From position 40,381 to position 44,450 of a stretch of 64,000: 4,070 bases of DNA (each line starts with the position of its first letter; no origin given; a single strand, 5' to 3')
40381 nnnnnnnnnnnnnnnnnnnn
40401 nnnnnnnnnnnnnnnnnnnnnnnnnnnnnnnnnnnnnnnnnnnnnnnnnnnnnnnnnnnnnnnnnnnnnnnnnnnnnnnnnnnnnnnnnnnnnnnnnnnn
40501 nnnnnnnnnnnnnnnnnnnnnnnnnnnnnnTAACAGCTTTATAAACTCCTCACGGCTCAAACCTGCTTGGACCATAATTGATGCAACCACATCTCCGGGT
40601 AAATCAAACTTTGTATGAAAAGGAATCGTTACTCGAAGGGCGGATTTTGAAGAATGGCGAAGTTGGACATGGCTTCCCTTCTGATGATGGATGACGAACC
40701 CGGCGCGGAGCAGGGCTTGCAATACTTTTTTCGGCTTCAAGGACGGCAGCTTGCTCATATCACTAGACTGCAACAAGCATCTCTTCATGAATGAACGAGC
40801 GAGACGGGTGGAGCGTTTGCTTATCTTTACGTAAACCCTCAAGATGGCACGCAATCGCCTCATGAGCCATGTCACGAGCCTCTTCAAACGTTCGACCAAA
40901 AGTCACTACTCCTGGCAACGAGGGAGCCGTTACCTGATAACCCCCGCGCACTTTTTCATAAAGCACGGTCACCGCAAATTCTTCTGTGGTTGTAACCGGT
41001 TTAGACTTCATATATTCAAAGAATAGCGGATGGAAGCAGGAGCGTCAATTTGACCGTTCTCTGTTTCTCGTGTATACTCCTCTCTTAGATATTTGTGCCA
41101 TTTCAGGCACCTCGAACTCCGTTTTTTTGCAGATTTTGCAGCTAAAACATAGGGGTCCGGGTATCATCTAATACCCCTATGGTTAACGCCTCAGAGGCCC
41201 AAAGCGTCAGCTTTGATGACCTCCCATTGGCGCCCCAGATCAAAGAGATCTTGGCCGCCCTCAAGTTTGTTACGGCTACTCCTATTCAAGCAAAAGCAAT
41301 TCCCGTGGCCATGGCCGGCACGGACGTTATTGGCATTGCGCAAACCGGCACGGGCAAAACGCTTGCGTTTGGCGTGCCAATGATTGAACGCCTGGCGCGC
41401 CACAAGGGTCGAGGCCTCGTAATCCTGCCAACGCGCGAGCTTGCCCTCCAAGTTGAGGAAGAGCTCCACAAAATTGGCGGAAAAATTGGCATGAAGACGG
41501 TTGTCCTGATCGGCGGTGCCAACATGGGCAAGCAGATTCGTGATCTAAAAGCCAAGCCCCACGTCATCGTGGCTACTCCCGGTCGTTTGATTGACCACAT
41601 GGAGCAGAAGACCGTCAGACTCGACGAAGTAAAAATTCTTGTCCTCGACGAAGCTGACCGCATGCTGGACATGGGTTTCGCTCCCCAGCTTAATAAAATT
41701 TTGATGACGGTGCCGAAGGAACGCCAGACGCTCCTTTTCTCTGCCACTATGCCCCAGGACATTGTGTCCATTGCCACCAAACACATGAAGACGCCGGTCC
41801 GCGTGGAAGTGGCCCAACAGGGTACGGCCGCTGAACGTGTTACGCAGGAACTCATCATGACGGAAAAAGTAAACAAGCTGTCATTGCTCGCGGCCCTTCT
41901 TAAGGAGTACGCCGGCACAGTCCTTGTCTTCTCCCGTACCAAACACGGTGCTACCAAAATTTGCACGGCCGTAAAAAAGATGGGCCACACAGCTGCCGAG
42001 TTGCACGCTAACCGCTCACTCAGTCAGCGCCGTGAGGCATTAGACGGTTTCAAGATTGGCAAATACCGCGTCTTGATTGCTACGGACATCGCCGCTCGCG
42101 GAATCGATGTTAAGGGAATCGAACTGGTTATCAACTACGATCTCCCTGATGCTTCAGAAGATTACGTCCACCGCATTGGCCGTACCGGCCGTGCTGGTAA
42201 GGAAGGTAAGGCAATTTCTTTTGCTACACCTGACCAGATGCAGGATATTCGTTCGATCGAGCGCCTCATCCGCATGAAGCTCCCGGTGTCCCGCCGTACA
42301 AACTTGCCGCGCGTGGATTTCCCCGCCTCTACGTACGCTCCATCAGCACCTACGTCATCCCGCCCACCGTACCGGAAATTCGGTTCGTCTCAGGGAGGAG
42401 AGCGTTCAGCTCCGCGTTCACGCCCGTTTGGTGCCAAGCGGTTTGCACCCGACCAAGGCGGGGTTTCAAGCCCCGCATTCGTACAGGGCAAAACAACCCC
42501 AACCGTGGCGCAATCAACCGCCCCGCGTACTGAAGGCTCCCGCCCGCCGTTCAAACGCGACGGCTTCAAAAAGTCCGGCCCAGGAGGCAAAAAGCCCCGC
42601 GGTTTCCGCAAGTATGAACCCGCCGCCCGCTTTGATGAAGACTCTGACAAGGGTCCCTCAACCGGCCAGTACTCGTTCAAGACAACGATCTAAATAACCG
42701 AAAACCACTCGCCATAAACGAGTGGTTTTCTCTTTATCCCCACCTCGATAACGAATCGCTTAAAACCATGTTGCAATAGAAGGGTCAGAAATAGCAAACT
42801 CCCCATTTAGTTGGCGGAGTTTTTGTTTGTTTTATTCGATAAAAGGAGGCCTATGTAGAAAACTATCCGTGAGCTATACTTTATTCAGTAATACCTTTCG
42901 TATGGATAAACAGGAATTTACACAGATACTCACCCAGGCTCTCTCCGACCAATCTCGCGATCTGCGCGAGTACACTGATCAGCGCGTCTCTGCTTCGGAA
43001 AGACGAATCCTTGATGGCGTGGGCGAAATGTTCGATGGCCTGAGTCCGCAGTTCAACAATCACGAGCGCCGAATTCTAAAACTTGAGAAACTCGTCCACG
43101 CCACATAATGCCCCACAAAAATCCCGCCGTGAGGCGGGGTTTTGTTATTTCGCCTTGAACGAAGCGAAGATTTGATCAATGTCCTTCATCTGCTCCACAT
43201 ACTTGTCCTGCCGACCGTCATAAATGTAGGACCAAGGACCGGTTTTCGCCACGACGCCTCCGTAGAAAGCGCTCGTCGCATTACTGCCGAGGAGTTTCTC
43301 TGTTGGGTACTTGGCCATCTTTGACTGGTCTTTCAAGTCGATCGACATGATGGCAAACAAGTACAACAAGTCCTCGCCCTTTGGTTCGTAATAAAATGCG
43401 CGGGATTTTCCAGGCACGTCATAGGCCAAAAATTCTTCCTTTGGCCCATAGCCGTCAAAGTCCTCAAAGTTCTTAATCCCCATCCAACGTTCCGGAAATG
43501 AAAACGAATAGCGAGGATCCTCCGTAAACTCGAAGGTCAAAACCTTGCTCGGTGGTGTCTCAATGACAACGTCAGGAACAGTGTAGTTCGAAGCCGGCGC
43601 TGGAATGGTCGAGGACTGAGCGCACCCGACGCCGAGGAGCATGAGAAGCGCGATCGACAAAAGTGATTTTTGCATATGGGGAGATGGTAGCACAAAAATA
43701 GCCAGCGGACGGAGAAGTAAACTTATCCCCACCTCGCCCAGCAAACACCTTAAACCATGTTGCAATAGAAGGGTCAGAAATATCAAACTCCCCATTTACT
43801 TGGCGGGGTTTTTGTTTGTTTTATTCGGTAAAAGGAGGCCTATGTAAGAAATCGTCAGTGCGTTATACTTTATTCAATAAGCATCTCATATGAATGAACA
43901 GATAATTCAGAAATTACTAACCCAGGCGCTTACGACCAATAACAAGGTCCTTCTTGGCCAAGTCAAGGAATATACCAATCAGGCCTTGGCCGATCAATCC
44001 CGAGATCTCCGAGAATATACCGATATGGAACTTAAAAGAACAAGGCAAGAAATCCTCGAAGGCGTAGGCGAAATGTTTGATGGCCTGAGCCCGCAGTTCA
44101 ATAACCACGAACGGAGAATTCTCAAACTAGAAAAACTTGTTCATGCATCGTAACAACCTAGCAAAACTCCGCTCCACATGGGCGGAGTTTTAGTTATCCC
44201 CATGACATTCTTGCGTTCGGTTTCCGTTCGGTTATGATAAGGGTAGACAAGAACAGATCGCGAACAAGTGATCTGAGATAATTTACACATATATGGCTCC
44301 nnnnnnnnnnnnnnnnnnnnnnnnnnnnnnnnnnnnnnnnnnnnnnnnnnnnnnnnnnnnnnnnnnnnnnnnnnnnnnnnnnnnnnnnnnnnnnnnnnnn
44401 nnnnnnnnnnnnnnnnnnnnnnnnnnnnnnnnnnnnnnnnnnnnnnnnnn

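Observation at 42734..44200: Duplicated promoter-leader + small coiled-coil gene units flanking an oppositely oriented lipoprotein gene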

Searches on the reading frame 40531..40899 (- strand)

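Call 90: search_protein_families(library=pfam, proteins=[window:40531-40899:-], max_evalue=0.01)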
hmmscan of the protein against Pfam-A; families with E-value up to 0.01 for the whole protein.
window:40531-40899:- (123 aa): 1 family
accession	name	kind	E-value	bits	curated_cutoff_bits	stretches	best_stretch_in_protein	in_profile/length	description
PF07927.17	HicA_toxin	-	8e-15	55.1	27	1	57-114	2-58/58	HicA toxin of bacterial toxin-antitoxin,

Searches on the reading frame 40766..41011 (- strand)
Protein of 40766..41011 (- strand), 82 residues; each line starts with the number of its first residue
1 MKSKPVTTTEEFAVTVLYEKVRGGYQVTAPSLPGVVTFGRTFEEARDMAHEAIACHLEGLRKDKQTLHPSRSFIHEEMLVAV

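Call 90: search_protein_families(library=pfam, proteins=[window:40766-41011:-], max_evalue=0.01)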
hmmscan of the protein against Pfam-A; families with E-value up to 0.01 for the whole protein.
window:40766-41011:- (82 aa): 2 families
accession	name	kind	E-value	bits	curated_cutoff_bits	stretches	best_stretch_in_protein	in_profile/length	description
PF15919.11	HicB_lk_antitox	-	2.4e-09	37.9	27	1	23-70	11-58/123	HicB_like antitoxin of bacterial toxin-antitoxin system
PF21748.3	UPF0150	-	0.00058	20.2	27.3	1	18-53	12-49/64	UPF0150-like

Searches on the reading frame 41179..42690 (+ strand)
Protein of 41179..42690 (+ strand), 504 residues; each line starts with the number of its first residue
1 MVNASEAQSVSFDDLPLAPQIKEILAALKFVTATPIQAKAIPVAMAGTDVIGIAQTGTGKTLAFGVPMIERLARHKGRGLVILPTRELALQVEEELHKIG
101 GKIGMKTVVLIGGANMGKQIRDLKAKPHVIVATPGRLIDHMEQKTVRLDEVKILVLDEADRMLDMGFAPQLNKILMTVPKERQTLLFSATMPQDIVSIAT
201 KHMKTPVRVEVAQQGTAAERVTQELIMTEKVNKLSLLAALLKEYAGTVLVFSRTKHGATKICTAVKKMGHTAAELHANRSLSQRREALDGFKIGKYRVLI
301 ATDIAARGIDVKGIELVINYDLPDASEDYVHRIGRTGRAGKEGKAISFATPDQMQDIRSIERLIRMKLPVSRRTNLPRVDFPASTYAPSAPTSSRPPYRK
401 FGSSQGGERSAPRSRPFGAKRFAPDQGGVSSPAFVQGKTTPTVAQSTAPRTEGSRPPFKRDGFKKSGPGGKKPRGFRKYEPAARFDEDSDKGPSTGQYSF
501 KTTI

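Call 10: search_protein_families(library=pfam, proteins=[window:41179-42690:+], max_evalue=1)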
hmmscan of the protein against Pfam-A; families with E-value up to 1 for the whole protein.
window:41179-42690:+ (504 aa): 6 families
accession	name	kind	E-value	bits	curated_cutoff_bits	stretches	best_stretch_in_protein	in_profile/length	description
PF00270.35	DEAD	-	1.4e-53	181.5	26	1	34-195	1-164/167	DEAD/DEAH box helicase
PF00271.37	Helicase_C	-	1.1e-28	100.1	23.5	1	233-340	2-110/110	Helicase conserved C-terminal domain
PF04851.21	ResIII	-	1.1e-08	35.6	22.5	1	53-192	29-163/164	Type III restriction enzyme, res subunit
PF13593.11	SBF_like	-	0.026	14.2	25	1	27-84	234-292/313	SBF-like CPA transporter family (DUF4137)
PF13872.12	AAA_34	-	0.1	11.9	27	1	55-150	68-166/306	P-loop containing NTP hydrolase pore-1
PF13401.12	AAA_22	-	0.17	12.7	27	1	94-175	49-105/130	AAA domain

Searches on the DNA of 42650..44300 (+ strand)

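Call 53: search_rna_families(source=window, start=42650, end=44300, threshold=evalue, max_evalue=10)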
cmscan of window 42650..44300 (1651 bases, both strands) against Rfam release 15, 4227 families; matches with E-value up to 10: 11.
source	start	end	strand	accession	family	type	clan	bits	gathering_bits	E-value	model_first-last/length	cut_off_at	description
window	43018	43151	+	RF01772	rnk_pseudo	Cis-reg; leader;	-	30.3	55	0.01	1-108/108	no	Pseudomonas rnk leader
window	44155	44260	-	RF01772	rnk_pseudo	Cis-reg; leader;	-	20.1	55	1.7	1-108/108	no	Pseudomonas rnk leader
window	44204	44273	+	RF00501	Rota_CRE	Cis-reg;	-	19.7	40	0.85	1-68/68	no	Rotavirus cis-acting replication element (CRE)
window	42692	42805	-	RF01772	rnk_pseudo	Cis-reg; leader;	-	18.9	55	3.2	1-108/108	no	Pseudomonas rnk leader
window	43752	43825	+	RF01770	rimP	Cis-reg; leader;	-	18.6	47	5.6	1-102/102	no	Gammaprotebacteria rimP leader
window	42763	42836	+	RF01770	rimP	Cis-reg; leader;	-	18.4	47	6.2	1-102/102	no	Gammaprotebacteria rimP leader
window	44159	44196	-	RF03325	mir-4872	Gene; miRNA;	-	18.2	58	1.6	19-59/76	no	mir-4872 microRNA precursor family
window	42694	42737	-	RF03484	mir-K12-10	Gene; miRNA;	-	17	70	7.6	1-70/70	no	mir-K12-10 microRNA precursor family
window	42871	42941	+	RF00376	HIV_GSL3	Cis-reg;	-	17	42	9.7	1-84/84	no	HIV gag stem loop 3 (GSL3)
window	43086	43143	+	RF01393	isrJ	Gene; sRNA;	-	15.4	37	9.8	1-75/75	no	isrJ Hfq binding RNA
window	43116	43141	+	RF00624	P9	Gene;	-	15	43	4.2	47-73/74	no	Pseudomonas sRNA P9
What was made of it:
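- On Any Rfam RNA family: The best sub-threshold hits over the leaders are rimP leader at E 5.6-6.2 and rnk_pseudo (minus strand) at E 3.2; the best sub-threshold hit in the region, rnk_pseudo at E 0.01, lies over the 3' end and terminator of ORF 1, not a leader (call 53).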

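Call 96: build_rna_model(alignment_id=A10, structure=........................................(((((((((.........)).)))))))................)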
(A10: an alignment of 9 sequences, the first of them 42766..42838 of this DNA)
Model R1 built from alignment A10 (9 sequences, 84 columns); structure: as given.
model positions 73; base pairs 9; branch points 0; effective number of sequences 2.86; information 0.773 bits per position. Calibrated on 0.2 Mb of random sequence (short: E-values are rough).
structure used (alignment columns):
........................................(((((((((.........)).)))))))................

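Call 97: search_with_rna_model(model_id=R1, sources=[window, L001, L003, L006, L007, L010, L011, L013, L015, L017, L019, L020, L021], max_evalue=10)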
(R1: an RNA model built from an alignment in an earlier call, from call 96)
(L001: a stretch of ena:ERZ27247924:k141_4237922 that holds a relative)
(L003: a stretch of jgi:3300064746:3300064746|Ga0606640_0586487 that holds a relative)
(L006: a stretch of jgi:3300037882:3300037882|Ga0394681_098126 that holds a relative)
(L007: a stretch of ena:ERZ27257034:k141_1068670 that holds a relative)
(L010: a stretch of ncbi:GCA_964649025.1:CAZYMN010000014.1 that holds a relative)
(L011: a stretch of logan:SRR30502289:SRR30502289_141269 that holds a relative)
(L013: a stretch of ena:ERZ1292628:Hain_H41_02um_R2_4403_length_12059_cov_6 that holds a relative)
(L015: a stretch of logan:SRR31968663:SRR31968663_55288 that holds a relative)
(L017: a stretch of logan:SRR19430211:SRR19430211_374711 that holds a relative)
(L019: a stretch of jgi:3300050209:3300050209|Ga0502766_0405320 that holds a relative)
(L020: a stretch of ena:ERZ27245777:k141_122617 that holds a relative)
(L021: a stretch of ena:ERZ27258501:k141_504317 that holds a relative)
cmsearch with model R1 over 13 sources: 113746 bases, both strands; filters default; matches with E-value up to 10: 19.
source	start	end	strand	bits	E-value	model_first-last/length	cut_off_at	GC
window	43755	43827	+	90.6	2.2e-14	1-73/73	no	0.4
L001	2651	2723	+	90.1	2.8e-14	1-73/73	no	0.37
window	42766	42838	+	89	4.3e-14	1-73/73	no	0.4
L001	945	1017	+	88.9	4.6e-14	1-73/73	no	0.38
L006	3910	3982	+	83.7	4.2e-13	1-73/73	no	0.36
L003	395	465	+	80.9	1.4e-12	1-73/73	no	0.38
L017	1410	1483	+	77.1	7.1e-12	1-73/73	no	0.35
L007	404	474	+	76.9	7.9e-12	1-73/73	no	0.37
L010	3911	3983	+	66.5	6.7e-10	1-73/73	no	0.34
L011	2911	2983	+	66.5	6.7e-10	1-73/73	no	0.34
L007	418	486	-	19.8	0.34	1-73/73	no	0.35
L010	3928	3997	-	18.5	0.59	1-73/73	no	0.34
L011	2928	2997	-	18.5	0.59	1-73/73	no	0.34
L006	3924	3996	-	17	1.1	1-73/73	no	0.36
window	42779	42845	-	15.3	2.3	1-73/73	no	0.37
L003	407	478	-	14.9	2.7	1-73/73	no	0.38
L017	1424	1493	-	14.6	3.1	1-73/73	no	0.34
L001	2664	2726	-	14.3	3.6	1-73/73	no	0.38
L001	958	1023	-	12.7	7.1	1-73/73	no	0.38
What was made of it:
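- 42796..42836 (+): Conserved hairpin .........-loop-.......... (42796-42822) plus U-run, unit 1. The covariance model hits only the known leaders (call 97).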

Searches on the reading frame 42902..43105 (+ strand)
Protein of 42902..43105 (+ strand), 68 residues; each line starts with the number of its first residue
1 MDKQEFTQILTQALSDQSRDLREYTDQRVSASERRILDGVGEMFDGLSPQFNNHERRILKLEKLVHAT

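Call 10: search_protein_families(library=pfam, proteins=[window:42902-43105:+], max_evalue=1)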
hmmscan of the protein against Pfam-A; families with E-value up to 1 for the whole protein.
window:42902-43105:+ (68 aa): 4 families
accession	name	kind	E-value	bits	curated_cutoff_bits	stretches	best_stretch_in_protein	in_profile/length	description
PF16632.10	Caskin-tail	-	0.0032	18.3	35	1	25-51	28-58/63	C-terminal region of Caskin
PF17939.6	TetR_C_30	-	0.081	13.7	26.3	1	5-49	20-64/115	Tetracyclin repressor-like, C-terminal domain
PF19531.4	DUF6058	-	0.13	12.9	25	1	23-65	76-118/126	Family of unknown function (DUF6058)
PF23627.1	LisH_WDR26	-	0.14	12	27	1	2-16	11-25/45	WDR26 Lis-homology motif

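Call 11: search_protein_families(library=phrogs, proteins=[window:42902-43105:+], max_evalue=1)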
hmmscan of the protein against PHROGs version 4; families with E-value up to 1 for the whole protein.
window:42902-43105:+ (68 aa): 1 family
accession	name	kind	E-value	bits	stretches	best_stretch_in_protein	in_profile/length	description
phrog_9301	-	unknown function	0.25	12.7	1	4-56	48-99/103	-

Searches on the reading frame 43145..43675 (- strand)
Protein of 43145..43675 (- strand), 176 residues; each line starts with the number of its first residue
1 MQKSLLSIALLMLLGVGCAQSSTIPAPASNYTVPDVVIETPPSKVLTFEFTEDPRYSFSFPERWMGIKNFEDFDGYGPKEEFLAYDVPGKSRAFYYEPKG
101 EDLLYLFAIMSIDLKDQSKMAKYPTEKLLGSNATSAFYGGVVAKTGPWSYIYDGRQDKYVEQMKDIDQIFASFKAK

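Call 10: search_protein_families(library=pfam, proteins=[window:43145-43675:-], max_evalue=1)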
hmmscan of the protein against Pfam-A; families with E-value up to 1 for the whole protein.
window:43145-43675:- (176 aa): 0 families

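Call 11: search_protein_families(library=phrogs, proteins=[window:43145-43675:-], max_evalue=1)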
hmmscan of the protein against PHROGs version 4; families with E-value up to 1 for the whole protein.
window:43145-43675:- (176 aa): 2 families
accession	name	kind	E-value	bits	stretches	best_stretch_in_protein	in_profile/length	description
phrog_1267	-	lysis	0.09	14.4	1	1-44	2-37/119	Rz-like spanin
phrog_456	-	lysis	0.5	11.1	1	3-35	11-42/102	Rz-like spanin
